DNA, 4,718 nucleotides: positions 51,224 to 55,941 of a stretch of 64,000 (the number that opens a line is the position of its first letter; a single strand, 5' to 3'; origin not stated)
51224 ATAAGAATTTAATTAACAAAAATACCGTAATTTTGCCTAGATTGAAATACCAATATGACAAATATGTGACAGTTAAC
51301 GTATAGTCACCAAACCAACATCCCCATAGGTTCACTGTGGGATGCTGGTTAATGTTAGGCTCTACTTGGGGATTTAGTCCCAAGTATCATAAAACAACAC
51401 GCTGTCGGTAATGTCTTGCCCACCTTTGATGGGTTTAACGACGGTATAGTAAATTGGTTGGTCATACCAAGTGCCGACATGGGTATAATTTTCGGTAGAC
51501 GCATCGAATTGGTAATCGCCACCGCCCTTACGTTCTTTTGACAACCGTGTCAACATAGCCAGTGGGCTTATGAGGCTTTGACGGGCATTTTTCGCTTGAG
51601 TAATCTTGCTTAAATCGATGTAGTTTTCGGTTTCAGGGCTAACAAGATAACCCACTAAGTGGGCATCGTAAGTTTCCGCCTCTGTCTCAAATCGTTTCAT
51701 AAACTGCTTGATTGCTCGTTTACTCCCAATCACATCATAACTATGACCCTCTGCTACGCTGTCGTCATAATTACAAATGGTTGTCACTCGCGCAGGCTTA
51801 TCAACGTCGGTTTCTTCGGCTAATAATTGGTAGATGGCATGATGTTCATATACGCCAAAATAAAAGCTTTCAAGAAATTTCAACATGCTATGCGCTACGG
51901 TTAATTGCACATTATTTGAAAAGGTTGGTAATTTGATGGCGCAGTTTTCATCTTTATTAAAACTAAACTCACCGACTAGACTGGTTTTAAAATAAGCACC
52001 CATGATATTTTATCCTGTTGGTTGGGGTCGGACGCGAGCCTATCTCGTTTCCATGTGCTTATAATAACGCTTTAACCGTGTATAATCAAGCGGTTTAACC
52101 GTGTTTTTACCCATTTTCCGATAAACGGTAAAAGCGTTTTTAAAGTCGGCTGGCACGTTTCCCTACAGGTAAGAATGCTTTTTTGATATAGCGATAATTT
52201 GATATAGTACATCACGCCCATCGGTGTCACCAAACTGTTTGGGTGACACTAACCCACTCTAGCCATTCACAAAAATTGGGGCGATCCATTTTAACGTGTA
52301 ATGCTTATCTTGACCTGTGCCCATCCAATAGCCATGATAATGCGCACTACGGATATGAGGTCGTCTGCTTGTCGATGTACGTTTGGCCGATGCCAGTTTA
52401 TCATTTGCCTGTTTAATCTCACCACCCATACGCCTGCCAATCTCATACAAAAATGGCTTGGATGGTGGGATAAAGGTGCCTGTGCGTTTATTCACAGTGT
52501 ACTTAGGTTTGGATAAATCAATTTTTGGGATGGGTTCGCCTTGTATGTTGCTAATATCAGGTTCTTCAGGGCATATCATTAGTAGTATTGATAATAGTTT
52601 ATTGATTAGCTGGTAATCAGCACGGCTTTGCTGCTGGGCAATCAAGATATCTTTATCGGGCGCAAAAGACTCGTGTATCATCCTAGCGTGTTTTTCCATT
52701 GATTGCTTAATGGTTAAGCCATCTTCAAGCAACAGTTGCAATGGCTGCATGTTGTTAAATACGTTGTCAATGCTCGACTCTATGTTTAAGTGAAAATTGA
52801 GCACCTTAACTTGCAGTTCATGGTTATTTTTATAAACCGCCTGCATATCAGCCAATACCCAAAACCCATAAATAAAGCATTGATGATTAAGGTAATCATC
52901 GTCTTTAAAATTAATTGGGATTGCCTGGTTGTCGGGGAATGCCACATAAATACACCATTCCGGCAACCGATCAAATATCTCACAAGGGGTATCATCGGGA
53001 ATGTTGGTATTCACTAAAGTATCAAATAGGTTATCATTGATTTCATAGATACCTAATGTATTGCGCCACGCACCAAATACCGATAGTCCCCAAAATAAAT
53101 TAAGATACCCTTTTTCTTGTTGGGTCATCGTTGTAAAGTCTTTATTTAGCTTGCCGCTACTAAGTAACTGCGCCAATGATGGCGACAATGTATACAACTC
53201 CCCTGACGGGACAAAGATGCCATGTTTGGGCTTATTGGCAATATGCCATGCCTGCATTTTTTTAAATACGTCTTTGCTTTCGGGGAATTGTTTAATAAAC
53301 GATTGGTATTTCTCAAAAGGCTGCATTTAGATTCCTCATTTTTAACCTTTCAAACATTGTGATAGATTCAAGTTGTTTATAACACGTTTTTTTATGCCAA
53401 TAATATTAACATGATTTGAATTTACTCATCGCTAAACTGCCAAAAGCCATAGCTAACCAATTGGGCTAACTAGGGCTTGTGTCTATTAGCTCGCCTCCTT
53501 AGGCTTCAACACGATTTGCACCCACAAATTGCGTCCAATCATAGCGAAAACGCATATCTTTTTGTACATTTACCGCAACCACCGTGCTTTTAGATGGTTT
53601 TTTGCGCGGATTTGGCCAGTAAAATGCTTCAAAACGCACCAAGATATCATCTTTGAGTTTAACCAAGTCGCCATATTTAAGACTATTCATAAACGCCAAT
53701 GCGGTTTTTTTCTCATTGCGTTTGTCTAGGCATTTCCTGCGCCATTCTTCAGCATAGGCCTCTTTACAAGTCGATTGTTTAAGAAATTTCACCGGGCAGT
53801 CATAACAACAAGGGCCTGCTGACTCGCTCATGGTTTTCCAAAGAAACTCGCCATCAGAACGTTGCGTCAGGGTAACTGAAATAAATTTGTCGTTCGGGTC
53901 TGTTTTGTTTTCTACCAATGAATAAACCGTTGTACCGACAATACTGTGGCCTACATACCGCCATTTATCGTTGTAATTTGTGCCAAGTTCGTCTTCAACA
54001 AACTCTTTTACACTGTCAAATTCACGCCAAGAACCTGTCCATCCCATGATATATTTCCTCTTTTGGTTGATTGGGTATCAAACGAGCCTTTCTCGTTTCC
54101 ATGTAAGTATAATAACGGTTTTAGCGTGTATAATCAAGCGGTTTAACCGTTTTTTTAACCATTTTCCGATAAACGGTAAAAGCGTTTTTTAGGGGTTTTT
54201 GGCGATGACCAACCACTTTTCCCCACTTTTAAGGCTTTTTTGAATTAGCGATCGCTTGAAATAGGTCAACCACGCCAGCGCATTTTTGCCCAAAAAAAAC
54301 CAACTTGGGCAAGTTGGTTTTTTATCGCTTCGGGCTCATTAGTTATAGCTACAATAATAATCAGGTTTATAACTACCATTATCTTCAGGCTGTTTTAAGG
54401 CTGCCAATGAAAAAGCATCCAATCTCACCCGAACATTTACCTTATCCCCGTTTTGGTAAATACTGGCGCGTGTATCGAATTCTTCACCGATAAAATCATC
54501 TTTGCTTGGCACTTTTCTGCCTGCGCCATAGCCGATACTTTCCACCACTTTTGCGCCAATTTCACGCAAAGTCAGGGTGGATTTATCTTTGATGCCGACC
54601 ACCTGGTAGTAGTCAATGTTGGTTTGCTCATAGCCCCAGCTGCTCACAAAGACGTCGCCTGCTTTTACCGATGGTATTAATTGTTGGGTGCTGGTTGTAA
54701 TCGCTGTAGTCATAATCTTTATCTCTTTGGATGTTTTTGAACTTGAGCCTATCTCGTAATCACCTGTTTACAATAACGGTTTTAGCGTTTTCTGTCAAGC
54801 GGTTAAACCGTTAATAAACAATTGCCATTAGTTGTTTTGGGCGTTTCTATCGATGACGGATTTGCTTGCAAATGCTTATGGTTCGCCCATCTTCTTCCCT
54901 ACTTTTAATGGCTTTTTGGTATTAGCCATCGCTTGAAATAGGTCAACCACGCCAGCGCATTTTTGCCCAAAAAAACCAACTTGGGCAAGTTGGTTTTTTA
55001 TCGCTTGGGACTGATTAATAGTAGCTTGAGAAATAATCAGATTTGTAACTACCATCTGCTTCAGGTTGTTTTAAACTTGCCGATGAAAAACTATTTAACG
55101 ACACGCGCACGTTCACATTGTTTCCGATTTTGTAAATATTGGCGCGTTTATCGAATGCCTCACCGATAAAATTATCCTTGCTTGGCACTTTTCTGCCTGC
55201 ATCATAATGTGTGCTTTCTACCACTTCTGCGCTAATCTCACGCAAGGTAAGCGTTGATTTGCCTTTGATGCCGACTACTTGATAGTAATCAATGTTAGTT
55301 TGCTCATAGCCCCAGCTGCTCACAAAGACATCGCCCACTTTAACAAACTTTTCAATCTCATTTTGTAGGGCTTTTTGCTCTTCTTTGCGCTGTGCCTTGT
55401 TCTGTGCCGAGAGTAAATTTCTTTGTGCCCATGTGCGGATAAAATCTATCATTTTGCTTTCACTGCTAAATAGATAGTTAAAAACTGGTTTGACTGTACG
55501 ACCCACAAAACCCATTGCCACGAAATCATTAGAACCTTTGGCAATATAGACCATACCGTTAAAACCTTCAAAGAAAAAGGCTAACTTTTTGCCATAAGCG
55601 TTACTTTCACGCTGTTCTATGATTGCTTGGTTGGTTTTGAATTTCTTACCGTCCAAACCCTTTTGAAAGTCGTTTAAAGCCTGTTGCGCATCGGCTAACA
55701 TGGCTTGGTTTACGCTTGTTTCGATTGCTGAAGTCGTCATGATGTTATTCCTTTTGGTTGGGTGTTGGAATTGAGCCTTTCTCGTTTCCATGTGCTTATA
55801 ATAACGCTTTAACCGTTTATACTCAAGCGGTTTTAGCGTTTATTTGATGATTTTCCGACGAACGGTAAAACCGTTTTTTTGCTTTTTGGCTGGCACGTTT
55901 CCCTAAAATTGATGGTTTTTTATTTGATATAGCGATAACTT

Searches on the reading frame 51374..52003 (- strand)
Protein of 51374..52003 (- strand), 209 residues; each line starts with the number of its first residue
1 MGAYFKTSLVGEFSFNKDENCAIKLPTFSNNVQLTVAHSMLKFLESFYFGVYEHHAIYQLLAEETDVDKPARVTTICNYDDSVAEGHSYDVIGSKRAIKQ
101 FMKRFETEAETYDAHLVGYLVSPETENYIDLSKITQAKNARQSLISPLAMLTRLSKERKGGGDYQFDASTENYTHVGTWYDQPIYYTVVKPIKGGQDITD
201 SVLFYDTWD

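Call 32: search_protein_families(library=pfam, proteins=[window:51374-52003:-], max_evalue=0.01)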
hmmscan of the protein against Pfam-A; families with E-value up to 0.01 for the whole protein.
window:51374-52003:- (209 aa): 0 families

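Call 80: find_encoding_contigs(protein=window:51374-52003:-, flank=6000, max_places=10)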
Protein window:51374-52003:- (209 aa): 23 contigs read that carry it; 10 places shown.
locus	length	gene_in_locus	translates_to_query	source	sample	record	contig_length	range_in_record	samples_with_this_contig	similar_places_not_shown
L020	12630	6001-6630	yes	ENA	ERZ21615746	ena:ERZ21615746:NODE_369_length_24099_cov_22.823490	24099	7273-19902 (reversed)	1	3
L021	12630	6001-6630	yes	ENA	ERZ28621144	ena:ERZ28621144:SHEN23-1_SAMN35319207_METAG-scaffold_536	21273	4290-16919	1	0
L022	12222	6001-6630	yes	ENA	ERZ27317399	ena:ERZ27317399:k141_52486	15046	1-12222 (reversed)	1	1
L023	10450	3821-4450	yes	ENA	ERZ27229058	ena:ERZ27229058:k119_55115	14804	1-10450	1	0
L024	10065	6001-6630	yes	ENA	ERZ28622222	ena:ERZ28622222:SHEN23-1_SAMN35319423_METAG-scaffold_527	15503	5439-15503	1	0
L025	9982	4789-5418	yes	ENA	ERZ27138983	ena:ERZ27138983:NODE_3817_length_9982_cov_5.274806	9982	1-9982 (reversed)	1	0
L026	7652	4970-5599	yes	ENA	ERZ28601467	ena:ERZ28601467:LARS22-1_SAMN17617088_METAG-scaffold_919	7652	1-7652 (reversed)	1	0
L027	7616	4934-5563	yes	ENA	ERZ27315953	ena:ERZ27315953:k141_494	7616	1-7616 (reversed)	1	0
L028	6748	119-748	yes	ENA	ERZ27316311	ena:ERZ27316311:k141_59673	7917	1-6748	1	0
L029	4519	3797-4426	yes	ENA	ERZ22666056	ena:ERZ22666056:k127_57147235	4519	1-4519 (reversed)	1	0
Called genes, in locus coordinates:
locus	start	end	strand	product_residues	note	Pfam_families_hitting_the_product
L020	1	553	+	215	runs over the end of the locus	-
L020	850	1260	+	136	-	-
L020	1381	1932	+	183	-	-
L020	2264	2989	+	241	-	-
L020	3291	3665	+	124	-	-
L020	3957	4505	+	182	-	-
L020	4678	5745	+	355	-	PF26125:AcrVA2-like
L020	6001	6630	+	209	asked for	-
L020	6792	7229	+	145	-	-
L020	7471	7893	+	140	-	-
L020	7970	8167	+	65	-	PF14207:DpnD-PcfM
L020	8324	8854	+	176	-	-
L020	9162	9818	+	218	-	-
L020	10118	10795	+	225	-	-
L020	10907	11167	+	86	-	-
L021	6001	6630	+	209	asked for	-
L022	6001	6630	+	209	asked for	-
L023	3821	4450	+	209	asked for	-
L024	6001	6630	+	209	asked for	-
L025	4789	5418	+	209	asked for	-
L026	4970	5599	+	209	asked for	-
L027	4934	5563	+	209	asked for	-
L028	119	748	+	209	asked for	-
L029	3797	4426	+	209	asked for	-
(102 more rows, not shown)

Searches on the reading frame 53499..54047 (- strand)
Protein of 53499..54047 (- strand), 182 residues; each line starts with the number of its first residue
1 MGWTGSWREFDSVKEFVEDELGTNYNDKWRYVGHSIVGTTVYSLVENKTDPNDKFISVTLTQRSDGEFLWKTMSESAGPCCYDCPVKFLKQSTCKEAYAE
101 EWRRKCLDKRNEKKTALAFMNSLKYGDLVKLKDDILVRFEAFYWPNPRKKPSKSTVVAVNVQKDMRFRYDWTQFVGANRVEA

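Call 42: search_protein_families(library=pfam, proteins=[window:53499-54047:-], max_evalue=0.1)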
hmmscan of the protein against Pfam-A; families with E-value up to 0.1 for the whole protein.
window:53499-54047:- (182 aa): 1 family
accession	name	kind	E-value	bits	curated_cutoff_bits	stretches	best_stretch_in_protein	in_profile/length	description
PF21992.2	DUF6927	-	0.00039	20.8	27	1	95-135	3-37/74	Domain of unknown function (DUF6927)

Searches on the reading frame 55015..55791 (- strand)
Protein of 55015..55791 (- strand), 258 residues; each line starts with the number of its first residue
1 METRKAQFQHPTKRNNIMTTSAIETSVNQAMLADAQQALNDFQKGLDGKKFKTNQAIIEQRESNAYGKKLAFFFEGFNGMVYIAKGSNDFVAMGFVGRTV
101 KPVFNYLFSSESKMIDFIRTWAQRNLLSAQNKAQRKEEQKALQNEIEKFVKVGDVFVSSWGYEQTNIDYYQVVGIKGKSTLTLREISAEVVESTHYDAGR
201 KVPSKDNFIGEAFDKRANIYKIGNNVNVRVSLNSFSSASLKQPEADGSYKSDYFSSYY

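Call 42: search_protein_families(library=pfam, proteins=[window:55015-55791:-], max_evalue=0.1)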
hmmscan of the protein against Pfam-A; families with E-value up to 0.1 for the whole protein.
window:55015-55791:- (258 aa): 1 family
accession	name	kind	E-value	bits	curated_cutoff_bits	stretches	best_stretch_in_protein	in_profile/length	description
PF25524.1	RSLD_CPSF6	-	0.059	14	27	1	7-40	2-35/96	CPSF6-like, RSLD domain, N-terminal region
